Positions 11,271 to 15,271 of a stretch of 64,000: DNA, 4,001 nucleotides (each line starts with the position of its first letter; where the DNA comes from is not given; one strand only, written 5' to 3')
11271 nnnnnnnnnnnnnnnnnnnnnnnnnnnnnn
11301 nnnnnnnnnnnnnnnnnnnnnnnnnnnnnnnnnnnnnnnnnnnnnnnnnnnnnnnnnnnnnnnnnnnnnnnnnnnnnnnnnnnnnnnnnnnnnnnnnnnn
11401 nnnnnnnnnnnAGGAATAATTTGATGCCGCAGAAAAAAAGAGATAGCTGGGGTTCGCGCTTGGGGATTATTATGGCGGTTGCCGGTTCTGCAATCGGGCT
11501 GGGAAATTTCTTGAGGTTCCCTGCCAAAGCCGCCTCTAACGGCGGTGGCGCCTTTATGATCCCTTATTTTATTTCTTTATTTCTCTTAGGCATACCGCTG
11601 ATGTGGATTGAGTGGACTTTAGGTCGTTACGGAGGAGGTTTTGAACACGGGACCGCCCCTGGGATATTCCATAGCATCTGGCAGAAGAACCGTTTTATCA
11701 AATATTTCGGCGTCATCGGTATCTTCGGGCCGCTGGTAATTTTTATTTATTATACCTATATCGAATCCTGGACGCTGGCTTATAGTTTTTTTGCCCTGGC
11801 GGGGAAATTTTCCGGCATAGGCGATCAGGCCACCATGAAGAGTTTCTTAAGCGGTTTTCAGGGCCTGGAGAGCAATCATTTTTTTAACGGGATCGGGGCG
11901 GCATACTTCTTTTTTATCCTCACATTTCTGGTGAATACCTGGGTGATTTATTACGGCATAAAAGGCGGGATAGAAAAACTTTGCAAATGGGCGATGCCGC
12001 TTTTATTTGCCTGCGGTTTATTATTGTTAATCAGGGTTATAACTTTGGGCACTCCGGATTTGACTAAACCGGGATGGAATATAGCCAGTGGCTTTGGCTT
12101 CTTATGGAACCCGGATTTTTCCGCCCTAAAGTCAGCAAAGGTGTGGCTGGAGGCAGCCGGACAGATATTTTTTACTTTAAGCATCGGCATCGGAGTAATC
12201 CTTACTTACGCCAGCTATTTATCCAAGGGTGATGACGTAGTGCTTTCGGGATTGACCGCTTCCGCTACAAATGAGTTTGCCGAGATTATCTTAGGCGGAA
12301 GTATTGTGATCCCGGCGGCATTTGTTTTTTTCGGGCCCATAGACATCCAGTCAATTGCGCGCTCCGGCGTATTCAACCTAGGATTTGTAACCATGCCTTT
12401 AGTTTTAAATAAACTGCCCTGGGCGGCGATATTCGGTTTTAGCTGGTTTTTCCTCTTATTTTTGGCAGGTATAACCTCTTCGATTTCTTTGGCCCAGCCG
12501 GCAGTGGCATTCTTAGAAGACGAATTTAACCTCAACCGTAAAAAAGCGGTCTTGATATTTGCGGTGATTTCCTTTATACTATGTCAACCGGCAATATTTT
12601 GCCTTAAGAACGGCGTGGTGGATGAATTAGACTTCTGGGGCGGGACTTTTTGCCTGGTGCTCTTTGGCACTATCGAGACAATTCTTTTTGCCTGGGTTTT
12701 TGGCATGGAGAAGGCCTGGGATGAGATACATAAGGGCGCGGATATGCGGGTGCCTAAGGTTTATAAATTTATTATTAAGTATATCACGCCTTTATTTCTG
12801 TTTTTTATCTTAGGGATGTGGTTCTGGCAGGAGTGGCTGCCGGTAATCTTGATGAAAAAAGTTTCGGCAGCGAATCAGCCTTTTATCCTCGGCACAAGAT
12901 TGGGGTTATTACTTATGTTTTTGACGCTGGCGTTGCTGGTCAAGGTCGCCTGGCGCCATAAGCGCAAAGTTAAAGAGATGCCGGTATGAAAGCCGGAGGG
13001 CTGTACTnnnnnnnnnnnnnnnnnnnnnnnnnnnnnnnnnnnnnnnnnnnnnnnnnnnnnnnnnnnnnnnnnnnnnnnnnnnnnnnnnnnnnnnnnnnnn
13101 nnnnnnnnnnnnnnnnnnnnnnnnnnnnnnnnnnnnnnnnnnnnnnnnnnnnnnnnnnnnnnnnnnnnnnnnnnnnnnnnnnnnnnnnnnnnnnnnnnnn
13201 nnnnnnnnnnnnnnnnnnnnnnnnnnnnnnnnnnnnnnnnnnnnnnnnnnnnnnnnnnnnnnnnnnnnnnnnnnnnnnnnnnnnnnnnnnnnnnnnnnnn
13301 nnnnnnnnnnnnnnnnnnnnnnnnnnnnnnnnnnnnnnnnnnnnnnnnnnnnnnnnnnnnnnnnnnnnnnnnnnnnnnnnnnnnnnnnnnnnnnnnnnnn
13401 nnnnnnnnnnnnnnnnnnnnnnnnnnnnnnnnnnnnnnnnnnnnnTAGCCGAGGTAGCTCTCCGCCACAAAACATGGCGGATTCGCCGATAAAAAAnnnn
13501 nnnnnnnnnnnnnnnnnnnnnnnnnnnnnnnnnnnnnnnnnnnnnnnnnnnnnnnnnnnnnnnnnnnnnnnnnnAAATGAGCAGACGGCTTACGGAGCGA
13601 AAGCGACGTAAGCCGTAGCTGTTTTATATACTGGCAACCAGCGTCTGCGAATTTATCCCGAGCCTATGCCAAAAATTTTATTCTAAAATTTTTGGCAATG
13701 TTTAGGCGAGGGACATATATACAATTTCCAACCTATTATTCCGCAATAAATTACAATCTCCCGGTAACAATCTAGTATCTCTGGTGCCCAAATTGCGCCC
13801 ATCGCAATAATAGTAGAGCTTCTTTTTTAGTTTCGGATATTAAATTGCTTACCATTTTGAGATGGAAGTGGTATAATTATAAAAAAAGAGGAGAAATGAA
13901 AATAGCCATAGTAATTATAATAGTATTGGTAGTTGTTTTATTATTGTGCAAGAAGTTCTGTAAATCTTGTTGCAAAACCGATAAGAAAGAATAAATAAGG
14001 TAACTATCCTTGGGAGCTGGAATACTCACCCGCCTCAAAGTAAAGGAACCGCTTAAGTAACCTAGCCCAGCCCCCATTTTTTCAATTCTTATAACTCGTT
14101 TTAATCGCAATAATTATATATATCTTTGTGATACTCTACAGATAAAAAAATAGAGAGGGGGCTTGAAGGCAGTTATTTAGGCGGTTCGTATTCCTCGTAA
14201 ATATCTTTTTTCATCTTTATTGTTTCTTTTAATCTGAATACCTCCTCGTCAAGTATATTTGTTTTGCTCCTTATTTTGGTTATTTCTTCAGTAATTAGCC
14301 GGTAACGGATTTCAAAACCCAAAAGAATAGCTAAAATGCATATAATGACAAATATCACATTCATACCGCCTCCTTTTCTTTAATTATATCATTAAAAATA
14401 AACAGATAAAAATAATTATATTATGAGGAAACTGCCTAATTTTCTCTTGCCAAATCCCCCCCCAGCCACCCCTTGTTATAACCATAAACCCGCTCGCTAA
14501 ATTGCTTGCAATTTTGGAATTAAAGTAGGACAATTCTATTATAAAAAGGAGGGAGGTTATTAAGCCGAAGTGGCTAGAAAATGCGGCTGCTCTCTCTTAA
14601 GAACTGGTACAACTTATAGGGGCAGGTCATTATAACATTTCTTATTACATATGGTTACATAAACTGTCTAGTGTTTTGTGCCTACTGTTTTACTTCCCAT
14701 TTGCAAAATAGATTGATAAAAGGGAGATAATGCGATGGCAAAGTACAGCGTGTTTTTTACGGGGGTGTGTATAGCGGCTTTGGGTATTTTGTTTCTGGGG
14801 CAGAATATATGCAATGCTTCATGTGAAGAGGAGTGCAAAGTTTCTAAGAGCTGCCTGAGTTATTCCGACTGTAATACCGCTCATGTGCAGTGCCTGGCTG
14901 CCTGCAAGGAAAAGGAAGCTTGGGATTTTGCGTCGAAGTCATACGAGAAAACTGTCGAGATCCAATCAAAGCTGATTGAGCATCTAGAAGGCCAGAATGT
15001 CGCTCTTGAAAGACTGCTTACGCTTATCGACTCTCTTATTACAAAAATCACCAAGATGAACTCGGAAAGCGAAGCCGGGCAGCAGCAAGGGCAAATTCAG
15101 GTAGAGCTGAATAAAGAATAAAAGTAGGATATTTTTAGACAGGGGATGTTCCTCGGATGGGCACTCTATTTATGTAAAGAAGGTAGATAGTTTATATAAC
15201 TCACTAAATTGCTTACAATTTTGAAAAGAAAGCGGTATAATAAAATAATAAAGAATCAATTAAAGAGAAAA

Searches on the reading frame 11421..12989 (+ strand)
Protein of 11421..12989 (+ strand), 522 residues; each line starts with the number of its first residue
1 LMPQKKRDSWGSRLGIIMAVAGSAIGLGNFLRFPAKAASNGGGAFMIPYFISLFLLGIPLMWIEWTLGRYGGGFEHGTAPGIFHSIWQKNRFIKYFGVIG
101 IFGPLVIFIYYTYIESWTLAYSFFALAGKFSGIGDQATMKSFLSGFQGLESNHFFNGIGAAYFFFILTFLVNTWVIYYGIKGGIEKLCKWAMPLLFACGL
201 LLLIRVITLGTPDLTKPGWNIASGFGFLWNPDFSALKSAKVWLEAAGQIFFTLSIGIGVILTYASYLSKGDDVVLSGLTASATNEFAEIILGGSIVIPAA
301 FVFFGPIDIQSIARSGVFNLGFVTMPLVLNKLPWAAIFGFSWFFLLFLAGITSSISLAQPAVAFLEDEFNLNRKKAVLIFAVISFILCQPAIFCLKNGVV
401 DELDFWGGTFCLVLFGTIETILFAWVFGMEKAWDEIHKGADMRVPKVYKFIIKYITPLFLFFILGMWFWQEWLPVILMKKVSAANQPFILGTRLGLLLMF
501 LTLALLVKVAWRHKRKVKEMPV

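Call 7: search_protein_families(library=pfam, max_evalue=0.01, proteins=[window:11421-12989:+])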
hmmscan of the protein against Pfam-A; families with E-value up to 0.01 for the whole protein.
window:11421-12989:+ (522 aa): 1 family
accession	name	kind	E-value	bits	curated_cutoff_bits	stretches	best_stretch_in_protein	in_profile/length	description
PF00209.24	SNF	-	6.4e-56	190.6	27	2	155-466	170-479/524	Sodium:neurotransmitter symporter family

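Call 14: find_encoding_contigs(protein=window:11421-12989:+, flank=10000, max_places=10)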
Protein window:11421-12989:+ (522 aa): no gene with exactly this product is on record in the collection.

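Call 15: find_related_loci(query=window:11424-12989:+, collection=genome_contigs, flank=10000)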
Query window:11424-12989:+ (521 aa) in genome_contigs; peptide patterns used: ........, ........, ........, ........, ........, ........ (x = any residue, [..] = any of these).
599 stretches matched a pattern (row limit reached: there are more); 563 encode a relative of the query (tblastn E <= 1e-3); the best 80 are kept; 80 distinct loci.
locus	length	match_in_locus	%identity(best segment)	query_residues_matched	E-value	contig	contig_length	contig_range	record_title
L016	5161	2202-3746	85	4-518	0e+0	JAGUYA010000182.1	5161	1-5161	MAG: Candidatus Omnitrophota bacterium isolate DeMMO4_14 c_000000026731, whole genome shotgun sequence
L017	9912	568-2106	85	3-515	0e+0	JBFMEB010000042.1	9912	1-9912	MAG: Candidatus Omnitrophota bacterium isolate MAG234 MAG234_42, whole genome shotgun sequence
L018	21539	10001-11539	84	2-514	0e+0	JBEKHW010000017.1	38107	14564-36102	MAG: Candidatus Omnitrophota bacterium isolate SPRUCE 286 SPRUCE_286_17, whole genome shotgun sequence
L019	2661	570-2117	82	3-518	0e+0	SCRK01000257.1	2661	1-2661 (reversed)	MAG: bacterium isolate FW104_bin.10 FW104_bin.10-12330, whole genome shotgun sequence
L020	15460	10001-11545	83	4-518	0e+0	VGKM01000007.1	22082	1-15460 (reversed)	MAG: Candidatus Omnitrophota bacterium isolate K_DeepCast_150m_m1_084 K_DeepCast_150m_m1_084_Ga0194126_10004226, whole g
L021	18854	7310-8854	83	4-518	0e+0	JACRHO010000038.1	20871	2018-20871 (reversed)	MAG: Candidatus Omnitrophota bacterium isolate NC_groundwater_1779_Pr3_B-0.1um_42_17 SR-2_scaffold_141_782797, whole gen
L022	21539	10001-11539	86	1-513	0e+0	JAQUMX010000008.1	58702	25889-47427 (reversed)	MAG: Candidatus Omnitrophota bacterium isolate STD1_164 NODE_1007_length_58702_cov_5.526470_Sandtown_D1, whole genome sh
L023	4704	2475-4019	82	4-518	0e+0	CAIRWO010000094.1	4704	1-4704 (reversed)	MAG: Candidatus Omnitrophica bacterium isolate A4_bin-512 genome assembly, contig: bin-512:094/218, whole genome shotgun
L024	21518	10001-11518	81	5-510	0e+0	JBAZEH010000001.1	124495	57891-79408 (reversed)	MAG: Candidatus Omnitrophota bacterium isolate SO_2017_LW3_121 NODE_240_length_124495_cov_2.185538_LW162_2017, whole gen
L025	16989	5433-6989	83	1-519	0e+0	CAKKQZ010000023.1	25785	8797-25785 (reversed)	Omnitrophica bacterium GWA2_41_15 isolate Hainich-H51-bin231-1 genome assembly, contig: H51-bin231_1_Hain_H51_02um_R1_68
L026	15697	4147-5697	81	3-519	0e+0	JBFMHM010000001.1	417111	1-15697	MAG: Candidatus Omnitrophota bacterium isolate MAG323 MAG323_1, whole genome shotgun sequence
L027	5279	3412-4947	79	3-514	0e+0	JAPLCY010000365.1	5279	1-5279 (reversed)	MAG: Candidatus Auribacterota bacterium isolate LacPavin_0920_SED2_MAG_61_7 LacPavin_0920_SED2_scaffold_1580513, whole g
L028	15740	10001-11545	83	4-518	0e+0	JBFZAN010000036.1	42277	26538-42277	MAG: Candidatus Omnitrophota bacterium isolate PPR_0468 PPR_0468.fa_k121_755698, whole genome shotgun sequence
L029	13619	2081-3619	80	3-515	0e+0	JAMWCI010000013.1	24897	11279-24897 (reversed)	MAG: Candidatus Omnitrophota bacterium isolate JZ-4.bins.180.201808 NODE_2711_length_24897_cov_1.232055, whole genome sh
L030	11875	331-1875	83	4-518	0e+0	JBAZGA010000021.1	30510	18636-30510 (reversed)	MAG: Candidatus Omnitrophota bacterium isolate SO_2017_LW3_33 NODE_3633_length_30510_cov_1.262746_LW162_2017, whole geno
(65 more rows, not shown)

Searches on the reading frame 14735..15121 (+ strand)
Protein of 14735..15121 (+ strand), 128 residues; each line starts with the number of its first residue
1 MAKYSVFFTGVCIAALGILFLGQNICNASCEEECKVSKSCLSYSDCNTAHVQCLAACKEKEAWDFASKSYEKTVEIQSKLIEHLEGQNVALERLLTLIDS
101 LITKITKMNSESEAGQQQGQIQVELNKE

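Call 7: search_protein_families(library=pfam, max_evalue=0.01, proteins=[window:14735-15121:+])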
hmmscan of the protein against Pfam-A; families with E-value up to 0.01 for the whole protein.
window:14735-15121:+ (128 aa): 1 family
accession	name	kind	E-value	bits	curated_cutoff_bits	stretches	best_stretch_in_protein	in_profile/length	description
PF23349.2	BBS7_hp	-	0.0057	17.2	27.8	1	38-114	12-91/114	BBS7 hairpin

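Call 30: search_protein_families(library=ncbifam, max_evalue=0.01, proteins=[window:14735-15121:+])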
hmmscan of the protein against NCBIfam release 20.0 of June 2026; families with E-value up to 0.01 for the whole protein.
window:14735-15121:+ (128 aa): 0 families

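Call 31: search_protein_families(library=phrogs, max_evalue=0.01, proteins=[window:14735-15121:+])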
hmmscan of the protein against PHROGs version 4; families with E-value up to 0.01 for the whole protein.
window:14735-15121:+ (128 aa): 1 family
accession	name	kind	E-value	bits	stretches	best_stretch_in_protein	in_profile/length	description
phrog_1625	-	moron, auxiliary metabolic gene and host takeover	0.0074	17.3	1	57-112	44-100/110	involved in bacteriocin production or immunity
